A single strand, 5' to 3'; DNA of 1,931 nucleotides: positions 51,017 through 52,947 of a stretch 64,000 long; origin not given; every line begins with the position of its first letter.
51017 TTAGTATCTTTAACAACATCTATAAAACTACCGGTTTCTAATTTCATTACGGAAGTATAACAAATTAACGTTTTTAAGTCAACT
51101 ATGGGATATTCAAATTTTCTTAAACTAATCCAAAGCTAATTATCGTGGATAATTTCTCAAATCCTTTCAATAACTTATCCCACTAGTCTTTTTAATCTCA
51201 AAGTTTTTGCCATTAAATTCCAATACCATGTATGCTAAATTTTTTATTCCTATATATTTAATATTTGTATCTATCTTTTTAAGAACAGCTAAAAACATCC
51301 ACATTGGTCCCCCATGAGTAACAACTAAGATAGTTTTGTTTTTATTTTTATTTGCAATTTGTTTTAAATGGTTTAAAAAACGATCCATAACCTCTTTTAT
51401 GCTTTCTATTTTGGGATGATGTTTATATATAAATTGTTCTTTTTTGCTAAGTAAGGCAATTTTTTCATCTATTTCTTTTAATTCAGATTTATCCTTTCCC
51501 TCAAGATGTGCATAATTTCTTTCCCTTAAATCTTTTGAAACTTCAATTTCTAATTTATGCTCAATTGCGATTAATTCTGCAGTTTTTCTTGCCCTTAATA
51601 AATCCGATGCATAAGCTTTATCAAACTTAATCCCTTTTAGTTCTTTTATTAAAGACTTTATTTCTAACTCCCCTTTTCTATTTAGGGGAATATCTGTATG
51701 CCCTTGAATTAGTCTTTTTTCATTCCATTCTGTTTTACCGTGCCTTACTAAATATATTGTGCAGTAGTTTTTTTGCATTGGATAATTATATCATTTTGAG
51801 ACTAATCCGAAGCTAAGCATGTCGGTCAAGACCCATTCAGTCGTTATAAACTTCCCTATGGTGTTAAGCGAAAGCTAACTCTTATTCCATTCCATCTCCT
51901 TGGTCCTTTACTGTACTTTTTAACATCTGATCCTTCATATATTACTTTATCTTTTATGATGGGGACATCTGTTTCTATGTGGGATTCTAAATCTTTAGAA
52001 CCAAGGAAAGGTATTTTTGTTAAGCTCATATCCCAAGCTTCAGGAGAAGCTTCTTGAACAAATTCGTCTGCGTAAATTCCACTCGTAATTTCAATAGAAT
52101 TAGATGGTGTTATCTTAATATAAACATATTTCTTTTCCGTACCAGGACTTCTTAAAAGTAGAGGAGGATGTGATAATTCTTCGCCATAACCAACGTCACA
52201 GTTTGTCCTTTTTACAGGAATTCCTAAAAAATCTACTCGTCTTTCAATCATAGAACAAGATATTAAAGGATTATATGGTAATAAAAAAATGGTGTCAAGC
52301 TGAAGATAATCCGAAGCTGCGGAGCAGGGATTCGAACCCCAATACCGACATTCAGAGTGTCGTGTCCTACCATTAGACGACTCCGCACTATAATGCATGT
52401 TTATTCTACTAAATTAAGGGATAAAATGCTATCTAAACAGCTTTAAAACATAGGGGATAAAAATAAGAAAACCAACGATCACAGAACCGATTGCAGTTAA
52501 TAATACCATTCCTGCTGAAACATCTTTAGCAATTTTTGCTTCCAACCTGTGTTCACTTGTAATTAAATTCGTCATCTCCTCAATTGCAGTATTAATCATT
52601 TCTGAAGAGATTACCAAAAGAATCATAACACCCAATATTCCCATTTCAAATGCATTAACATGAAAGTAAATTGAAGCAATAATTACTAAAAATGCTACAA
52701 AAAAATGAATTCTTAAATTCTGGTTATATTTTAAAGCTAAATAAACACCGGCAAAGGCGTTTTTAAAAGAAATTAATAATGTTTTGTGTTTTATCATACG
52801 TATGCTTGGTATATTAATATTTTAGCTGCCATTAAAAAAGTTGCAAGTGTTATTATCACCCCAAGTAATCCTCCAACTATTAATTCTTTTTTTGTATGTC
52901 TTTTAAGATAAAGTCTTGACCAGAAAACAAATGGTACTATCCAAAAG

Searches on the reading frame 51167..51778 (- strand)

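Call 59: search_protein_families(library=pfam, proteins=[window:51167-51778:-], max_evalue=0.001)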
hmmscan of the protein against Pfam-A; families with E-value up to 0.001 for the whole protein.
window:51167-51778:- (203 aa): 1 family
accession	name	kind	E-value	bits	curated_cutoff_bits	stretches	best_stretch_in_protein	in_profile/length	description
PF00300.27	His_Phos_1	-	2.9e-50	171.1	21.7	1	8-197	1-190/194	Histidine phosphatase superfamily (branch 1)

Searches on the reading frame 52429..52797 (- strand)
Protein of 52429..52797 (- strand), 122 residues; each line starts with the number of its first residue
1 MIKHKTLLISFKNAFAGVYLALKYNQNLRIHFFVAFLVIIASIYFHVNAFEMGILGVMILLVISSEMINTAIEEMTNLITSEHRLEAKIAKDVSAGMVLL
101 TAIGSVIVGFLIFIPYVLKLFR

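Call 59: search_protein_families(library=pfam, proteins=[window:52429-52797:-], max_evalue=0.001)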
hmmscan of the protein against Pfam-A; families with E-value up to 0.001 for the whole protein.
window:52429-52797:- (122 aa): 1 family
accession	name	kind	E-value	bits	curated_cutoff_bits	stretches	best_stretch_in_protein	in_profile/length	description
PF01219.24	DAGK_prokar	-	3.7e-29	101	22.3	1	13-113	2-102/102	Prokaryotic diacylglycerol kinase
